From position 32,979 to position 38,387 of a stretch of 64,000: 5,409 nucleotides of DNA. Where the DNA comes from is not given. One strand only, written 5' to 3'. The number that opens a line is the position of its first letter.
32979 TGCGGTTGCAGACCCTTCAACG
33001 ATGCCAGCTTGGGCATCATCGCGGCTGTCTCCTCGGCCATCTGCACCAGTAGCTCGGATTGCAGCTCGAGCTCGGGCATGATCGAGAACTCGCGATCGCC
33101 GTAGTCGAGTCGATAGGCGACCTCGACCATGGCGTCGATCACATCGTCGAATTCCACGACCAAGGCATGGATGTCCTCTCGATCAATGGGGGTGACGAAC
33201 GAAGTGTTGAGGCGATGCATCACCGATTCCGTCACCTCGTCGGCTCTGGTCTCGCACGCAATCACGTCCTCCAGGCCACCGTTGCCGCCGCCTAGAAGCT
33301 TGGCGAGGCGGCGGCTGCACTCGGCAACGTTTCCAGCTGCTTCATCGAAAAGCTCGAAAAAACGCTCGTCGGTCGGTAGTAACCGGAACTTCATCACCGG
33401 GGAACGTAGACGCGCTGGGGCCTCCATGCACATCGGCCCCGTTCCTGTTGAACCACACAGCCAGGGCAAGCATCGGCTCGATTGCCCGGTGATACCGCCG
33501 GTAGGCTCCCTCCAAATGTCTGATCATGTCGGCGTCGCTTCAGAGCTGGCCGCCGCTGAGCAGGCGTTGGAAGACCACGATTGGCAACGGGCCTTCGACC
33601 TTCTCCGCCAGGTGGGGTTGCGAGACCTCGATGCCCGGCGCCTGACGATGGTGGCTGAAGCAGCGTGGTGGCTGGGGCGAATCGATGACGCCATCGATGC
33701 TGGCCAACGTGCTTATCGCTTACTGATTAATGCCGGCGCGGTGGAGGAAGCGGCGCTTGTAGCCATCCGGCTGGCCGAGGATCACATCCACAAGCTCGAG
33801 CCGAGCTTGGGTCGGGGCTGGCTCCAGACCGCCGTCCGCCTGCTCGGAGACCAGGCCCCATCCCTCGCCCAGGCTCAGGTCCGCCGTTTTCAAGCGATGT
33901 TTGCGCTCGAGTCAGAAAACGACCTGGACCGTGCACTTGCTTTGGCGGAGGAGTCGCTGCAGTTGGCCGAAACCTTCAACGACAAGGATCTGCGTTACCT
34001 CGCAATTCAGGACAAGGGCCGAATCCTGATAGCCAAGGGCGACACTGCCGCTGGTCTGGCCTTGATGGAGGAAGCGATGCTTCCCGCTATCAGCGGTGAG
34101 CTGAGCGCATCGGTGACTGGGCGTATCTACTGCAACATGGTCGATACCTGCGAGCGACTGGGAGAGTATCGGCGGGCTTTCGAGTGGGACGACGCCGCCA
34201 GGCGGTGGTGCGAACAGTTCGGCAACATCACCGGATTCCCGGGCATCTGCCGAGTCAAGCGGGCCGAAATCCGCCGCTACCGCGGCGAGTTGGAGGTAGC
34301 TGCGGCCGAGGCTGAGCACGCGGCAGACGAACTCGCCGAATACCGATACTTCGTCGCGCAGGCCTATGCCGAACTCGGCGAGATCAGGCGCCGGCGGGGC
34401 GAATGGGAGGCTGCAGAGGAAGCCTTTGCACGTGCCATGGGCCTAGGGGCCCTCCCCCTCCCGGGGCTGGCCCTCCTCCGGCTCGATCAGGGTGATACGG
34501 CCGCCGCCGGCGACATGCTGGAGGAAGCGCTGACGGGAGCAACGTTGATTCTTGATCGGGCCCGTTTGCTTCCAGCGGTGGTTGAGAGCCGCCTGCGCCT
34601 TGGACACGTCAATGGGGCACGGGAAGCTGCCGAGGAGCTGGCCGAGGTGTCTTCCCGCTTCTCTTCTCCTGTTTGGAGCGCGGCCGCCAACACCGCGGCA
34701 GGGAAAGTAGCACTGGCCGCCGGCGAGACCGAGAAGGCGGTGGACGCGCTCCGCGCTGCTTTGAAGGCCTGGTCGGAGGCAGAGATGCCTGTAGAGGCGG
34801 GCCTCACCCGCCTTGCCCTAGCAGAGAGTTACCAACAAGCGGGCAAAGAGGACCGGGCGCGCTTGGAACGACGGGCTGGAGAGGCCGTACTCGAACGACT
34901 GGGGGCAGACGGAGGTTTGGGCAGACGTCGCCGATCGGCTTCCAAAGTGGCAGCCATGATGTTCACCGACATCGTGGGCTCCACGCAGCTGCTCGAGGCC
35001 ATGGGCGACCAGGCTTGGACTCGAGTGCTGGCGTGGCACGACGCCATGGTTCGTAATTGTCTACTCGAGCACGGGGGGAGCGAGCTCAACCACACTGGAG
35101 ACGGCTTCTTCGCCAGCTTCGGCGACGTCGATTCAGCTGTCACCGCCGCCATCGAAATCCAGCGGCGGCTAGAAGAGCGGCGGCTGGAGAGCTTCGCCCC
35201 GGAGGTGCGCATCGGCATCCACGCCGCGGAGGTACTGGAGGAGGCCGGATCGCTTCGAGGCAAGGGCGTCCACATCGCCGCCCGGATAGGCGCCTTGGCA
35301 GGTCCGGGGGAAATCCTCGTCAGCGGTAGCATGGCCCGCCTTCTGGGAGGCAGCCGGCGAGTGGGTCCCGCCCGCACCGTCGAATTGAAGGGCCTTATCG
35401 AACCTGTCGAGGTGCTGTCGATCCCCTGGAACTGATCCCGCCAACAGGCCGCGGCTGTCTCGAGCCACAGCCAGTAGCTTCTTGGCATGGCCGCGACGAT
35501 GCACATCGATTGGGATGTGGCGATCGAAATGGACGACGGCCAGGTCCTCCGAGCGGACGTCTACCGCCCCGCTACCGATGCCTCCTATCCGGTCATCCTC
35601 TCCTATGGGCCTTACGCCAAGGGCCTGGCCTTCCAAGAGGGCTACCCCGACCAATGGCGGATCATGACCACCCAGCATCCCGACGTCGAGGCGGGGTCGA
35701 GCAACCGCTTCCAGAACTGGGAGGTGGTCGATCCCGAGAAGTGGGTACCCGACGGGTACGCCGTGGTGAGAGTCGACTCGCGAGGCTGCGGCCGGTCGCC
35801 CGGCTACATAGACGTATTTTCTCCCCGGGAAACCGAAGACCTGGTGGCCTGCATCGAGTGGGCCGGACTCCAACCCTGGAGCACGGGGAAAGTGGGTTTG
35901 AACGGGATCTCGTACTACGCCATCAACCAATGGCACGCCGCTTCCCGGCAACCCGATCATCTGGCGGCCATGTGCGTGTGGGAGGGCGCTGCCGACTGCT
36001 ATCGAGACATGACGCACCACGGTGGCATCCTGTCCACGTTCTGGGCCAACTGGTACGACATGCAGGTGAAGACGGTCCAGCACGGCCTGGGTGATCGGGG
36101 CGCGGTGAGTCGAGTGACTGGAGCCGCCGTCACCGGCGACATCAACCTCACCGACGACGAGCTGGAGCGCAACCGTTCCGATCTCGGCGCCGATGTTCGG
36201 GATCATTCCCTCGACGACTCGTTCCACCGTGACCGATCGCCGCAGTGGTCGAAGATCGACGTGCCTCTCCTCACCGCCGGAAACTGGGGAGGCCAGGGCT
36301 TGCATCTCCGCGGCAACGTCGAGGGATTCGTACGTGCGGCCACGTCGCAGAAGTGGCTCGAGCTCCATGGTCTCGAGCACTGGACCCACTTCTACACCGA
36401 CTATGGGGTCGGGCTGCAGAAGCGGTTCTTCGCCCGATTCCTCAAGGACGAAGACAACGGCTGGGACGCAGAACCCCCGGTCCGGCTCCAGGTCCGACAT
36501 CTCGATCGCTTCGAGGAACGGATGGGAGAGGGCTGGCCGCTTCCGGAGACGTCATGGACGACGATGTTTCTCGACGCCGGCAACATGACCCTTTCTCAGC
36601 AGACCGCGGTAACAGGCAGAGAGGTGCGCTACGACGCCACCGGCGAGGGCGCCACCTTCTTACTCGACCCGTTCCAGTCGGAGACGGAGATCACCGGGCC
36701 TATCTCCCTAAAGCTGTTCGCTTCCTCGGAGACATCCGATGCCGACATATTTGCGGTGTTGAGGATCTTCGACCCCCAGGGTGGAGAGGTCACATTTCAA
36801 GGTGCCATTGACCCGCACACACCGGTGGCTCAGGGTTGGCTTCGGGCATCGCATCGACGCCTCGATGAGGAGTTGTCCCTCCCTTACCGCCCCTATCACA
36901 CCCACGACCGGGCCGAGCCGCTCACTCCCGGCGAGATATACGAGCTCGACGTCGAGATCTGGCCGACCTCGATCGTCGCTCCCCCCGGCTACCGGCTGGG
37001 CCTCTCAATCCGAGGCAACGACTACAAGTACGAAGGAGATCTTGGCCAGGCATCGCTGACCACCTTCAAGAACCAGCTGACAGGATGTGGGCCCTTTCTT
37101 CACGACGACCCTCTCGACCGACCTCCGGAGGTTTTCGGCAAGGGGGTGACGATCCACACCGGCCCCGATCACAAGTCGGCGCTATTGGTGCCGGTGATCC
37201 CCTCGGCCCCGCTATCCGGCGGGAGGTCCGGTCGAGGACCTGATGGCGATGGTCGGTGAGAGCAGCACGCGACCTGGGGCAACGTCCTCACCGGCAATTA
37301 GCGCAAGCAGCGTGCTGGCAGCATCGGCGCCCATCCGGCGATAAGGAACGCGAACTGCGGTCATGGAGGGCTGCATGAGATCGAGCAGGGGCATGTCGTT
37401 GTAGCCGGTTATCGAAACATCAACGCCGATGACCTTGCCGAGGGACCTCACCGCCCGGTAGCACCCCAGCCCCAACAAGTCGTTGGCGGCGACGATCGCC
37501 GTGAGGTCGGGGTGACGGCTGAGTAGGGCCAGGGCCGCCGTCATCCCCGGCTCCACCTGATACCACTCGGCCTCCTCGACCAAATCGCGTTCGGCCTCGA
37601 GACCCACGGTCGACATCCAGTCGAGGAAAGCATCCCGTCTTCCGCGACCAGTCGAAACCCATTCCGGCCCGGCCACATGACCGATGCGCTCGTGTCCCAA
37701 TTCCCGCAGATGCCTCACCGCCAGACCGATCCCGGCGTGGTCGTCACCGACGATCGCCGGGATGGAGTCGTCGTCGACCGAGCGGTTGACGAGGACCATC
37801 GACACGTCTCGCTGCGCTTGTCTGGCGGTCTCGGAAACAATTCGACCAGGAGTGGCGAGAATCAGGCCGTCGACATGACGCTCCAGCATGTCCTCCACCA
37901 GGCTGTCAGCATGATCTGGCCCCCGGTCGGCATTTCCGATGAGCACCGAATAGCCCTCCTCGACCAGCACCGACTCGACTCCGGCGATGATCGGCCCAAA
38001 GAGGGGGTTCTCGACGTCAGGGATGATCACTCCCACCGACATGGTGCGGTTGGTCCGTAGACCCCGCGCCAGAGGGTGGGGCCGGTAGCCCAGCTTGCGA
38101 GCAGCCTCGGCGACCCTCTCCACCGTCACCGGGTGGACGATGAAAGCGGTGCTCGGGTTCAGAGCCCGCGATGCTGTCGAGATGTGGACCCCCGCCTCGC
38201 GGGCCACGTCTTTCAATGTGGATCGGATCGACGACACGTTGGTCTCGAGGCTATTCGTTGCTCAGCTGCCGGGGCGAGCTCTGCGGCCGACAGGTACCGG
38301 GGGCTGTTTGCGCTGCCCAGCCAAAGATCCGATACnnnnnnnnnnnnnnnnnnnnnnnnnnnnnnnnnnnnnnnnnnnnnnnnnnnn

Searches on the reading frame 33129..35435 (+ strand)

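Call 30: search_protein_families(library=pfam, proteins=[window:33129-35435:+], max_evalue=0.00001)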
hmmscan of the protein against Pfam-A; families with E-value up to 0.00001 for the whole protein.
window:33129-35435:+ (768 aa): 2 families
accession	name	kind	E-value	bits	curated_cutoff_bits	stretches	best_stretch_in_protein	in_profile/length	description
PF13424.12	TPR_12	-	5.1e-09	36.6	30.1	0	518-578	3-65/77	Tetratricopeptide repeat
PF00211.25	Guanylate_cyc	-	6.7e-08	32.8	21.9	1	608-755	9-172/183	Adenylate and Guanylate cyclase catalytic domain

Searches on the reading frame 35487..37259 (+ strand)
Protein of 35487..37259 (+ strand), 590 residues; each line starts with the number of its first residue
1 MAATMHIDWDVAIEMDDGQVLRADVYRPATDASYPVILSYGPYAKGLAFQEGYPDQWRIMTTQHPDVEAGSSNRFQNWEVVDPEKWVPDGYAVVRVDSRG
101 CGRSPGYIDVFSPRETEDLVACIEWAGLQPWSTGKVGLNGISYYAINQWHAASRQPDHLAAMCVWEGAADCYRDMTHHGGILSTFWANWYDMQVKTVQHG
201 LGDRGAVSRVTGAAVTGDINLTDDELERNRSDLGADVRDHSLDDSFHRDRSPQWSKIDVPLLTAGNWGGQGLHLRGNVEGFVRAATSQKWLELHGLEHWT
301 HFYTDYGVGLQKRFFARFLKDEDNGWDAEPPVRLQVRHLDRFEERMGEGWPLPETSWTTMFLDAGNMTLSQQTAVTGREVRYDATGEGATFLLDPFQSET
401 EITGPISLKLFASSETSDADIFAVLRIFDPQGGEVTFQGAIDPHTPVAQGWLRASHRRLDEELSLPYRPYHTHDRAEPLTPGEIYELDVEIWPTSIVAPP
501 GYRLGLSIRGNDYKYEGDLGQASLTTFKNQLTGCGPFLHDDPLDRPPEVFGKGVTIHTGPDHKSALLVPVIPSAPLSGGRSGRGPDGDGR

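Call 8: search_protein_families(library=pfam, proteins=[window:35487-37259:+])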
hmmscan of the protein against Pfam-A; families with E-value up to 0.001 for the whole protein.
window:35487-37259:+ (590 aa): 2 families
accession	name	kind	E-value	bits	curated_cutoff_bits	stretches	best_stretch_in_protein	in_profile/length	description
PF02129.25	Peptidase_S15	-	2.9e-42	145.6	23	1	17-303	1-262/262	X-Pro dipeptidyl-peptidase (S15 family)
PF08530.16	PepX_C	-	1.6e-35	123.5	22.5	1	324-517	1-185/217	X-Pro dipeptidyl-peptidase C-terminal non-catalytic domain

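Call 9: search_protein_families(library=ncbifam, proteins=[window:35487-37259:+], max_evalue=1e-10)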
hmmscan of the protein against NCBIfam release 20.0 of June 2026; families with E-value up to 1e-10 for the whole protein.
window:35487-37259:+ (590 aa): 2 families
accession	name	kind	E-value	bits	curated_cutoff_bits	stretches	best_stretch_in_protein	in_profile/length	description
TIGR00976.1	CocE_NonD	subfamily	6.9e-71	239.9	66.3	1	14-372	2-354/550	CocE/NonD family hydrolase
NF003780.0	PRK05371.1-1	subfamily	5.5e-19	68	642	0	20-143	72-206/594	Xaa-Pro dipeptidyl-peptidase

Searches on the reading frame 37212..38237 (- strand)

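Call 8: search_protein_families(library=pfam, proteins=[window:37212-38237:-])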
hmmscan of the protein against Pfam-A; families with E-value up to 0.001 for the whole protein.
window:37212-38237:- (341 aa): 4 families
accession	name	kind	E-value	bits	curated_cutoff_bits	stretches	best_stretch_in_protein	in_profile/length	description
PF13377.12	Peripla_BP_3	-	4.4e-33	115.2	26.5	1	174-336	1-167/167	Periplasmic binding protein-like domain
PF00532.27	Peripla_BP_1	-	1.6e-27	97.2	22.2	1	66-328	2-274/281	Periplasmic binding proteins and sugar binding domain of LacI family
PF00356.27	LacI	-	5.1e-12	45.8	27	1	7-53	1-45/46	Bacterial regulatory proteins, lacI family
PF13407.12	Peripla_BP_4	-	9.3e-12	45.5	35.1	1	68-317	1-257/258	Periplasmic binding protein domain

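Call 9: search_protein_families(library=ncbifam, proteins=[window:37212-38237:-], max_evalue=1e-10)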
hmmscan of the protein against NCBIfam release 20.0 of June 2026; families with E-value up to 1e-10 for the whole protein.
window:37212-38237:- (341 aa): 17 families
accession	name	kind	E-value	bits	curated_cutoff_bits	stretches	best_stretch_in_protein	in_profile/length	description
NF047341.1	lactose_RbsR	equivalog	5.9e-54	183.6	382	1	6-337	3-329/331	ribose utilization transcriptional repressor RbsR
NF008269.0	PRK11041.1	equivalog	1.3e-53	182.2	436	1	5-338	9-339/342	DNA-binding transcriptional regulator CytR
NF051853.1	TransRegUriRCory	equivalog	1.9e-49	168.5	550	1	7-333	2-321/327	transcriptional regulator UriR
NF052440.1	TransRegGNTRPSEAE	equivalog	4e-49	167.5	400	1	4-336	4-333/333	HTH-type transcriptional regulator GntR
NF007743.0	PRK10423.1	equivalog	4e-48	164.2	531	1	6-335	2-329/330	ribose operon transcriptional repressor RbsR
NF007075.0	PRK09526.1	subfamily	1e-45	156.2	340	1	3-339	3-334/358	LacI family DNA-binding transcriptional regulator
TIGR01481.1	ccpA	equivalog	1.5e-44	152.8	442.35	1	7-336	4-329/330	catabolite control protein A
NF007979.0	PRK10703.1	equivalog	1.5e-44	152.5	501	1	6-336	2-331/341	HTH-type transcriptional repressor PurR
NF007706.0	PRK10401.1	equivalog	1.4e-43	149.5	555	1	7-335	3-328/346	HTH-type transcriptional regulator GalS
NF008002.0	PRK10727.1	equivalog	6.2e-41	140.6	557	1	6-339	2-332/341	HTH-type transcriptional regulator GalR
NF007449.0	PRK10014.1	subfamily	2.3e-40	138.7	310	1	5-331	6-339/342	Mal regulon transcriptional regulator MalI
TIGR02417.1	fruct_sucro_rep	subfamily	4.4e-38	131.3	389.55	1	7-333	1-326/327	D-fructose-responsive transcription factor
NF008452.0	PRK11303.1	equivalog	5.1e-33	114.6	385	1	7-322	2-317/332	catabolite repressor/activator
TIGR02405.1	trehalos_R_Ecol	equivalog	3.3e-26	92.4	357.35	1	6-318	2-300/311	trehalose operon repressor TreR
NF047913.1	TransRegIdnR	equivalog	3.1e-25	89.2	500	1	1-324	1-319/331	DNA-binding transcriptional regulator IdnR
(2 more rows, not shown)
